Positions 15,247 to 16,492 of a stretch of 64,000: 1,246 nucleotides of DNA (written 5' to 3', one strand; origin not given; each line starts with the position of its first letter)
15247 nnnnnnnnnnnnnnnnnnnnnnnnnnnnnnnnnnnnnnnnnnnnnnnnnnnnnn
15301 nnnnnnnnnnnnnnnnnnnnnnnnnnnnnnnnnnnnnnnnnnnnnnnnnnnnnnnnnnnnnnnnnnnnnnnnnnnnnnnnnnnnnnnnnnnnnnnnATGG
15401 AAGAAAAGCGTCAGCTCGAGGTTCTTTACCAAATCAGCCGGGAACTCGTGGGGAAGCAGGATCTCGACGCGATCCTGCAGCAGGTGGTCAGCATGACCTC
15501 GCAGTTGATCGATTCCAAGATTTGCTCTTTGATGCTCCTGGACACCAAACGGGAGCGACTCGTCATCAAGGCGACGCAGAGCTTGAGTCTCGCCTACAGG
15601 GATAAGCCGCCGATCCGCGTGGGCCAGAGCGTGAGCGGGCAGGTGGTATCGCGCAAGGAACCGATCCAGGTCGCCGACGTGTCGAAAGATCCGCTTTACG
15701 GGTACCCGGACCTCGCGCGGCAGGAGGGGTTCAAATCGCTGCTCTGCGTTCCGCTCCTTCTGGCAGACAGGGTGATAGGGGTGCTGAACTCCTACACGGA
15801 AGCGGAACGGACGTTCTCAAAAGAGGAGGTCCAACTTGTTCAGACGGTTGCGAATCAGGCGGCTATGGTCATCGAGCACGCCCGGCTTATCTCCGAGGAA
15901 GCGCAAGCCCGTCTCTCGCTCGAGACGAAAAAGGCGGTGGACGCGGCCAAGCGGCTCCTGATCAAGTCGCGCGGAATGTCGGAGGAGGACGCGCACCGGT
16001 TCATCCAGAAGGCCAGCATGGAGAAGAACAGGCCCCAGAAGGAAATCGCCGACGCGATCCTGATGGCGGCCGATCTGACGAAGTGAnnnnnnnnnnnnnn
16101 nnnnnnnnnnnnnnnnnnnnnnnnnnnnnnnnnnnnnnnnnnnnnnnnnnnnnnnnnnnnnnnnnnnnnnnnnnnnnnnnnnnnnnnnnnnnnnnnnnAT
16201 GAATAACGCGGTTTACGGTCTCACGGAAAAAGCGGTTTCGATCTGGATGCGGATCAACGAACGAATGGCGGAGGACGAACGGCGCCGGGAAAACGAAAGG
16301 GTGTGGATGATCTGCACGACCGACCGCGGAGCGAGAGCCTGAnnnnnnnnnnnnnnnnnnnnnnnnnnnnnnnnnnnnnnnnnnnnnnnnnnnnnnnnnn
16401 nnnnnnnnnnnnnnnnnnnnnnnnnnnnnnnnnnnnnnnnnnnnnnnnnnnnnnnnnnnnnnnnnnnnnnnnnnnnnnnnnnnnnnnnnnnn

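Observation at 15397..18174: GAF-ANTAR regulator, 290-nt structured leader, tandem divergent PII-like pair, then moeA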

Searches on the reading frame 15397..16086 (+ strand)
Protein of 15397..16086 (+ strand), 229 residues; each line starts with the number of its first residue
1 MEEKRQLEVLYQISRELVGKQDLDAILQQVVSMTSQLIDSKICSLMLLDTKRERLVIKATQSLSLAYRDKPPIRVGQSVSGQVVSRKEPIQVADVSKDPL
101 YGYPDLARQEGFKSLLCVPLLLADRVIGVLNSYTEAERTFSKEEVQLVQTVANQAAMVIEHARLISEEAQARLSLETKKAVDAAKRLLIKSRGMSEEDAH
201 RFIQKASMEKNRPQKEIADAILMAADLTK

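Call 3: search_protein_families(library=pfam, proteins=[window:15397-16086:+], max_evalue=0.01)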
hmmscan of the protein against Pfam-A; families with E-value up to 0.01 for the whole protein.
window:15397-16086:+ (229 aa): 5 families
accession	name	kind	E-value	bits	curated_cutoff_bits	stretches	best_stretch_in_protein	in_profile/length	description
PF01590.32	GAF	-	4e-22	79.6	22.4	1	22-159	1-133/133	GAF domain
PF13185.12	GAF_2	-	4.2e-21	76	28.6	1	21-160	2-136/136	GAF domain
PF13492.12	GAF_3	-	2.8e-18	67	27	1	22-161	1-129/129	GAF domain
PF03861.19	ANTAR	-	2.9e-14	53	27.3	1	170-222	2-54/54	ANTAR domain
PF10397.14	ADSL_C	-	0.009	16.8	32.7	0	189-222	13-46/79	Adenylosuccinate lyase C-terminus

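Call 4: search_protein_families(library=ncbifam, proteins=[window:15397-16086:+], max_evalue=0.01)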
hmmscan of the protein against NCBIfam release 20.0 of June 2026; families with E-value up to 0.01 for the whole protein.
window:15397-16086:+ (229 aa): 6 families
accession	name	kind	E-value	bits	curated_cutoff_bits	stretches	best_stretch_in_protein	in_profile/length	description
NF008283.0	PRK11061.1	equivalog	3.5e-21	75.2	583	1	12-224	7-219/748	phosphoenolpyruvate--protein phosphotransferase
TIGR01817.1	nifA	equivalog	6.8e-18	64.7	528.85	1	5-190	2-186/534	nif-specific transcriptional activator NifA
NF038230.1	Regu_Geo_Pelo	equivalog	2.6e-09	35.5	1200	1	17-187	13-186/935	GPMC system transcriptional regulator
NF011958.0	PRK15429.1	equivalog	1.1e-06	27.6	830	1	3-164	183-349/692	formate hydrogenlyase transcriptional activator FlhA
NF047786.1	his_kin_MadS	equivalog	2.1e-06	27.1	500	1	5-186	27-199/434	MadS family sensor histidine kinase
NF041673.1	transregRamA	equivalog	1e-05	24.8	500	1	51-184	36-172/280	acetate metabolism transcriptional regulator RamA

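Call 26: find_related_loci(query=A2, collection=genome_contigs, flank=10000)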
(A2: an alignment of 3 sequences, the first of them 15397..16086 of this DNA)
Query A2 (229 aa) in genome_contigs; peptide patterns used: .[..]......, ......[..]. (x = any residue, [..] = any of these).
89 stretches matched a pattern; 10 encode a relative of the query (tblastn E <= 1e-3); 9 distinct loci.
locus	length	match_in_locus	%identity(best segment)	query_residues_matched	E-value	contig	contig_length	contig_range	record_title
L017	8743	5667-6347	73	1-227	1e-114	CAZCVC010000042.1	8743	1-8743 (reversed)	MAG TPA_asm: uncultured Planctomycetia bacterium isolate ERP125453_co2_369 genome assembly, contig: NODE_3911_length_874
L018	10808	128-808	73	1-227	1e-113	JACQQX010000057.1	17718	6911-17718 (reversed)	MAG: Candidatus Omnitrophota bacterium isolate NC_groundwater_1344_Ag_S-0.2um_52_44 S_p2_S4_coassembly_k141_3166763, who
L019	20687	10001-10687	73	1-229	6e-108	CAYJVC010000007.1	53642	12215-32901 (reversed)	MAG TPA_asm: uncultured Planctomycetia bacterium isolate ERP125453_co1_451 genome assembly, contig: NODE_414_length_5364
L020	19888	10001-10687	72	1-229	1e-106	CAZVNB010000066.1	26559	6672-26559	MAG TPA_asm: uncultured Planctomycetia bacterium isolate binchicken_co203_540 genome assembly, contig: k141_1606477, who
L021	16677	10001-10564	26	7-183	2e-9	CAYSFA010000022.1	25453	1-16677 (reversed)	MAG TPA_asm: uncultured Anaerolineaceae bacterium isolate SRP192927_co6_482 genome assembly, contig: NODE_3863_length_25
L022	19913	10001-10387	26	6-131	2e-9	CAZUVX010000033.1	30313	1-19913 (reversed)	MAG TPA_asm: uncultured Spirochaetaceae bacterium isolate SRP252850_co1_392 genome assembly, contig: NODE_2549_length_30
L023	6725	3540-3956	24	6-145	3e-9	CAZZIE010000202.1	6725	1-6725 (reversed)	MAG TPA_asm: uncultured Spirochaetaceae bacterium isolate SRP332253_co1_106 genome assembly, contig: NODE_18493_length_6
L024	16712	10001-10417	24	6-145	3e-9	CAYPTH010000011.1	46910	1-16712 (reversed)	MAG TPA_asm: uncultured Spirochaetaceae bacterium isolate binchicken_co8_361 genome assembly, contig: NODE_728_length_46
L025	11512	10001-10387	25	6-131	2e-8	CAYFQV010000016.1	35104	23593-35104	MAG TPA_asm: uncultured Spirochaetaceae bacterium isolate ERP107533_co1_106 genome assembly, contig: NODE_509_length_351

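Call 52: search_solved_structures(query=window:15397-16086:+, max_evalue=0.01, show_alignments=0)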
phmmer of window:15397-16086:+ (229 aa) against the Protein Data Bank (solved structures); distinct sequences matched with E-value up to 0.01: 25.
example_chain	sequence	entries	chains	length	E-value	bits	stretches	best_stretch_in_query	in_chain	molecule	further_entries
3trc_A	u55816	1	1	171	1.3e-14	57.8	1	6-164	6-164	Phosphoenolpyruvate-protein phosphotransferase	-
3e0y_A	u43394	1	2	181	3e-14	56.7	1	9-165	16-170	Conserved domain protein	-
1mc0_A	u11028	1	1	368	7.3e-12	48.9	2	5-172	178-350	3',5'-cyclic nucleotide phosphodiesterase 2A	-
3ci6_A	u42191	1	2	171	2.3e-11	47.3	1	5-165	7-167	Phosphoenolpyruvate-protein phosphotransferase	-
3ibj_A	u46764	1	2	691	1.1e-09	41.8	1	5-171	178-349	cGMP-dependent 3',5'-cyclic phosphodiesterase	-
5w10_A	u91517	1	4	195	1.2e-09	41.7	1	15-162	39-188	cGMP-specific phosphodiesterase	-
4g3k_A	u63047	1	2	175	1.9e-09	41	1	2-156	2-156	Transcriptional regulator nlh1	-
9lrn_A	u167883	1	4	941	2.2e-09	40.8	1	6-171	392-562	cGMP-dependent 3',5'-cyclic phosphodiesterase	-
4g3w_A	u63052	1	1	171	2.7e-09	40.5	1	2-152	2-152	Transcriptional regulator nlh1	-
2vzw_A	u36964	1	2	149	1e-07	35.4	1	23-167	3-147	PROBABLE HISTIDINE KINASE RESPONSE REGULATOR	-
4mcw_A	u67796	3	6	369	1.1e-07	35.2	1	3-167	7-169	Metal dependent phosphohydrolase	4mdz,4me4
1s8n_A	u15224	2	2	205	8.7e-07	32.3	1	162-223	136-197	putative antiterminator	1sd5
3jab_B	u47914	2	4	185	1.3e-06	31.7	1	5-171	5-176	GafB domain of phosphodiesterase 2A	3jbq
1ykd_A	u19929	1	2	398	2e-06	31.1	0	19-130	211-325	adenylate cyclase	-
2y79_A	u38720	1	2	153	2e-05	27.8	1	21-166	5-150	REDOX SENSOR HISTIDINE KINASE RESPONSE REGULATOR DEVS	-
4akk_A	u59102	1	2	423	8.2e-05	25.9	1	150-224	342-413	NITRATE REGULATORY PROTEIN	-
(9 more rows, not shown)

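Call 70: find_homologous_proteins(query=window:15397-16086:+, max_evalue=1e-10)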
Query window:15397-16086:+ (229 aa): 1280 proteins with E <= 1e-10 among 1670 candidates; the best 120 are listed.
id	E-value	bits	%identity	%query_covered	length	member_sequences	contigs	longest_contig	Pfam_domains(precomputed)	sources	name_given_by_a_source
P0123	4.3e-135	466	100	100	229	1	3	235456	PF13185.13,PF01590.33,PF03861.20,PF13492.13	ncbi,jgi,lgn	-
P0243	5.1e-112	390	83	100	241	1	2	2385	PF13185.13,PF01590.33,PF03861.20,PF13492.13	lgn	-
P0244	8.9e-112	390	84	100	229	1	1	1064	PF13185.13,PF01590.33,PF03861.20,PF13492.13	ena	-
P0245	1.8e-111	389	82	100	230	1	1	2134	PF13185.13,PF01590.33,PF03861.20,PF13492.13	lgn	-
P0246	9.9e-110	383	83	100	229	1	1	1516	PF13185.13,PF01590.33,PF03861.20,PF13492.13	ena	-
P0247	3.0e-106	372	79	100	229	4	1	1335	PF13185.13,PF01590.33,PF03861.20,PF13492.13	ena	-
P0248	3.3e-104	365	76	100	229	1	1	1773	PF13185.13,PF01590.33,PF03861.20,PF13492.13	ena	-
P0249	6.2e-104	364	74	100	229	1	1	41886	PF13185.13,PF01590.33,PF03861.20,PF13492.13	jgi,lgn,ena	-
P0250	9.4e-104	363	75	100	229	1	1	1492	PF13185.13,PF01590.33,PF03861.20,PF13492.13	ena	-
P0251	2.8e-103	362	75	100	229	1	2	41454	PF13185.13,PF01590.33,PF03861.20,PF13492.13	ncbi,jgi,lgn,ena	-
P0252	6.4e-103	361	75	99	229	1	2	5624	PF13185.13,PF01590.33,PF03861.20,PF13492.13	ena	-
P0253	8.8e-103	360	76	100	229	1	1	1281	PF13185.13,PF01590.33,PF03861.20,PF13492.13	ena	-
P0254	1.0e-102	360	75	99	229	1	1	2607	PF13185.13,PF01590.33,PF03861.20,PF13492.13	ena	-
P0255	1.9e-102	359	75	94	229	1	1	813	PF13185.13,PF01590.33,PF03861.20,PF13492.13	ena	-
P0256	2.0e-102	359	75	99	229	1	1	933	PF13185.13,PF01590.33,PF03861.20,PF13492.13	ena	-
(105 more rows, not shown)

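Call 71: find_encoding_contigs(protein=P0243, flank=3000, max_places=3)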
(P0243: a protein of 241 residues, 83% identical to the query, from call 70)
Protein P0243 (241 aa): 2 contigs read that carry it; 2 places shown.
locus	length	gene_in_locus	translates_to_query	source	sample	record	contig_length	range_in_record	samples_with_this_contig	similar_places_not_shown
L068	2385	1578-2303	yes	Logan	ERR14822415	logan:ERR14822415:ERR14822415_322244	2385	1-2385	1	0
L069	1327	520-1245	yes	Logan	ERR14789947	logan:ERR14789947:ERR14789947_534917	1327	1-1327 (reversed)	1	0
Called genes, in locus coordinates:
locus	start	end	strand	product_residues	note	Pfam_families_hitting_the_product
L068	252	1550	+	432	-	PF00083:Sugar_tr (faint), PF07690:MFS_1, PF13347:MFS_2 (faint), PF03209:PUCC (faint), PF07690:MFS_1, PF00854:PTR2 (weak)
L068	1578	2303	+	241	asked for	PF01590:GAF, PF13185:GAF_2, PF13492:GAF_3, PF03861:ANTAR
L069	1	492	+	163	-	?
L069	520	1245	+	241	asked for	PF01590:GAF, PF13185:GAF_2, PF13492:GAF_3, PF03861:ANTAR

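Call 73: search_protein_families(library=ncbifam, proteins=[L068:252-1550:+, L020:4663-6414:+, L020:6411-8675:+], max_evalue=0.00001)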
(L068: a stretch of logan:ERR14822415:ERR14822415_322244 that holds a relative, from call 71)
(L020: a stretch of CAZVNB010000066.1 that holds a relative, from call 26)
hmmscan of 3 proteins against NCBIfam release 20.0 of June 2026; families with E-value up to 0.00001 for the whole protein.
L068:252-1550:+ (432 aa): 20 families
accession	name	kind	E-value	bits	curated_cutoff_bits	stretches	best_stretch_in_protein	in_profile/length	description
TIGR00880.1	2_A_01_02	superfamily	1.4e-19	70.6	131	2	286-416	5-139/141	multidrug resistance protein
NF008650.1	PRK11646.1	equivalog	1.7e-15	57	469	1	58-193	28-162/400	multidrug efflux MFS transporter MdtH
NF012177.1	tet_MFS_42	exception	2.1e-15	56.9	850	1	49-226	6-182/411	tetracycline efflux MFS transporter Tet(42)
NF012174.0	tet_MFS_A_B_C_D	equivalog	7.4e-15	54.6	475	2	50-230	12-189/382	Tet(A)/Tet(B)/Tet(C) family tetracycline efflux MFS transporter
TIGR00881.1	2A0104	subfamily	6.1e-13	48.5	407.75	0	68-220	22-172/379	phosphoglycerate transporter protein PgtP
TIGR00895.1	2A0115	subfamily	9.3e-13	47.8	418.55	2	292-421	69-195/398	aromatic acid/H+ symport family MFS transporter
NF012191.0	tet_MFS_C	exception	3e-11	42.9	850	1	278-381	46-148/396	tetracycline efflux MFS transporter Tet(C)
NF049980.1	SfMCT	equivalog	5.1e-11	41.9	320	1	279-401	253-375/378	L-lactate MFS transporter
TIGR00894.1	2A0114euk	subfamily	6.2e-10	38.2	626.45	1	95-217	95-215/465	Na(+)-dependent inorganic phosphate cotransporter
NF012193.0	tet_MFS_A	exception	2.5e-09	36.6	840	0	121-205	290-373/394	tetracycline efflux MFS transporter Tet(A)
NF045684.1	tet_MFS_65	exception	8.8e-09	35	800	0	56-224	12-178/383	tetracycline efflux MFS transporter Tet(65)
NF047396.1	MFS_flip_LtaA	equivalog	1.7e-08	33.9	450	1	290-411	259-384/394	lipoteichoic acid biosynthesis MFS flippase LtaA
NF012187.0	tet_MFS_E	exception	2.1e-08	33.7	820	1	45-218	7-178/405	tetracycline efflux MFS transporter Tet(E)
NF053757.1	BclibactTpBcbE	equivalog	4.2e-08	32.5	600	0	94-220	266-390/394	bacillibactin exporter BcbE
NF012192.0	tet_MFS_G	exception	1.2e-07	31.1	800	0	61-196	229-363/391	tetracycline efflux MFS transporter Tet(G)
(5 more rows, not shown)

L020:4663-6414:+ (583 aa): 18 families
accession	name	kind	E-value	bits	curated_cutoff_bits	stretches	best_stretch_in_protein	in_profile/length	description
TIGR02951.1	DMSO_dmsB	equivalog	4.7e-47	160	214.1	1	72-223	1-158/161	DMSO/selenate family reductase complex B subunit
TIGR03149.1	cyt_nit_nrfC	equivalog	3.1e-31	108.5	377.6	1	64-213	30-181/225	cytochrome c nitrite reductase Fe-S protein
NF038355.1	FDH3_beta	equivalog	9.6e-28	97.4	240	1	73-189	3-115/180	formate dehydrogenase FDH3 subunit beta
NF008134.0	PRK10882.1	equivalog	3.5e-27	95.3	263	1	74-212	40-204/329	hydrogenase 2 operon protein HybA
TIGR03478.1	DMSO_red_II_bet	subfamily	4.3e-27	94.9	480.7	1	101-210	107-214/321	DMSO reductase family type II enzyme, iron-sulfur subunit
NF041715.1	arsenate_red_ArrB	equivalog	1.5e-26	93.4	450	1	77-179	7-108/233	arsenate respiratory reductase iron-sulfur subunit ArrB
TIGR01582.1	FDH-beta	equivalog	3.1e-24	85.6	334.7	1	77-213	26-179/283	formate dehydrogenase subunit beta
NF045715.1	sulf_resp_HmcB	equivalog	3.4e-24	85.5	420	1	121-213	101-195/307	sulfate respiration complex iron-sulfur protein HmcB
NF011569.0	PRK14993.1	equivalog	7.2e-24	84.6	416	1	70-213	41-185/244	tetrathionate reductase subunit TtrB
NF042979.1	EthbenzDh_ebdB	equivalog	2.7e-23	82.4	740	1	100-209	128-235/354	ethylbenzene dehydrogenase subunit beta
NF045797.1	DsrO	equivalog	1e-21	77.5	200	1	60-210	31-197/235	sulfate reduction electron transfer complex DsrMKJOP subunit DsrO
NF045766.1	PhenlGlyoxDHPadI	equivalog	2.2e-20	72.9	700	1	76-215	8-137/443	NADH-dependent phenylglyoxylate dehydrogenase subunit beta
TIGR01660.1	narH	equivalog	9.7e-17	60.5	524.05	1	114-254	170-307/492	nitrate reductase subunit beta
NF041782.1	mnquin_red_QrcC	equivalog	8.7e-16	58.3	400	1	76-178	4-119/239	menaquinone reductase iron-sulfur cluster-binding subunit QrcC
NF009451.0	PRK12809.1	equivalog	1.4e-15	56.6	1154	1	78-249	8-173/639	formate-dependent uric acid utilization protein YgfT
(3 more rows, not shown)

L020:6411-8675:+ (754 aa): 28 families (the best 25 are shown)
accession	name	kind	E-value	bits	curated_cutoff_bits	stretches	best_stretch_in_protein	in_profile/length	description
TIGR01591.1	Fdh-alpha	equivalog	1.2e-176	588.7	666.25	1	48-739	1-672/672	formate dehydrogenase subunit alpha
NF047855.1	AssmNtatRedNasC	equivalog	5e-158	527.5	1100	1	39-740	14-707/708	assimilatory nitrate reductase catalytic subunit NasC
NF041323.1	Nitr_red_NasA_Halo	equivalog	1.1e-152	510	1000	1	53-739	3-672/673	assimilatory nitrate reductase NasA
NF010055.0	PRK13532.1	equivalog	2.8e-135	452.6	904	3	44-284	41-291/830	nitrate reductase catalytic subunit NapA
TIGR01706.1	NAPA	equivalog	3.9e-130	435.6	930.55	3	43-285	40-292/830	periplasmic nitrate reductase subunit alpha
TIGR01553.1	formate-DH-alph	equivalog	4.7e-76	256.4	814.2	4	48-286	47-306/1009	formate dehydrogenase-N subunit alpha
NF041513.1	formate_DH_Act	exception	2.2e-68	231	1400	4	39-284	36-295/1067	formate dehydrogenase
TIGR01701.1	Fdhalpha-like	subfamily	6.1e-61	206.5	582.15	1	101-508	100-530/744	FdhF/YdeP family oxidoreductase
NF012032.0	PRK15488.1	equivalog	5.4e-58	196.6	694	1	43-534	41-534/759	thiosulfate reductase PhsA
TIGR02166.1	dmsA_ynfE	subfamily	7.9e-58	196.2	777.7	2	53-550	53-581/794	DMSO/selenate family reductase complex A subunit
TIGR02693.1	arsenite_ox_L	equivalog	2.5e-48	164.7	359.05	2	460-739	508-803/806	arsenate reductase (azurin) large subunit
NF041783.2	mnquin_red_QrcB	equivalog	6.5e-46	156.8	440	1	46-362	53-364/695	menaquinone reductase molybdopterin-binding-like subunit QrcB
TIGR00509.1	bisC_fam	subfamily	2.3e-39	135.3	1017.55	1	224-531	198-515/772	molybdopterin guanine dinucleotide-containing S/N-oxide reductase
NF041885.1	selenate_YnfE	exception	2.9e-37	127.9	1675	1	51-549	51-584/805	selenate/tellurate reductase subunit YnfE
TIGR03479.1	DMSO_red_II_alp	subfamily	5.8e-37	127.2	984.75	2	285-526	386-643/913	molybdopterin-dependent oxidoreductase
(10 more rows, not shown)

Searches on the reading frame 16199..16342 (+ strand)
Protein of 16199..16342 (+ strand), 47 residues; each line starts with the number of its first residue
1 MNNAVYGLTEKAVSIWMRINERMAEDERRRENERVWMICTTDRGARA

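Call 3: search_protein_families(library=pfam, proteins=[window:16199-16342:+], max_evalue=0.01)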
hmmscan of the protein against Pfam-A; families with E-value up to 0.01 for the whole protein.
window:16199-16342:+ (47 aa): 0 families

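Call 4: search_protein_families(library=ncbifam, proteins=[window:16199-16342:+], max_evalue=0.01)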
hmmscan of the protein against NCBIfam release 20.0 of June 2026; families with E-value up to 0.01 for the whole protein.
window:16199-16342:+ (47 aa): 0 families

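Call 86: search_protein_representatives(protein=window:16199-16342:+)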
Query: 47 residues. Proteins with E-value up to 0.001 (for the whole library): 4; up to 1e-10: 1; up to 1e-30: 0. The best 4 are listed.
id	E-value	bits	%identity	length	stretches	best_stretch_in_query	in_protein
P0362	2.8e-24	97.8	100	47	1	1-47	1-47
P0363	1.0e-04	37.6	30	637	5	6-35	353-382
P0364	3.3e-04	36.1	67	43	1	4-30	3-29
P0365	7.1e-04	35.0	50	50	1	5-40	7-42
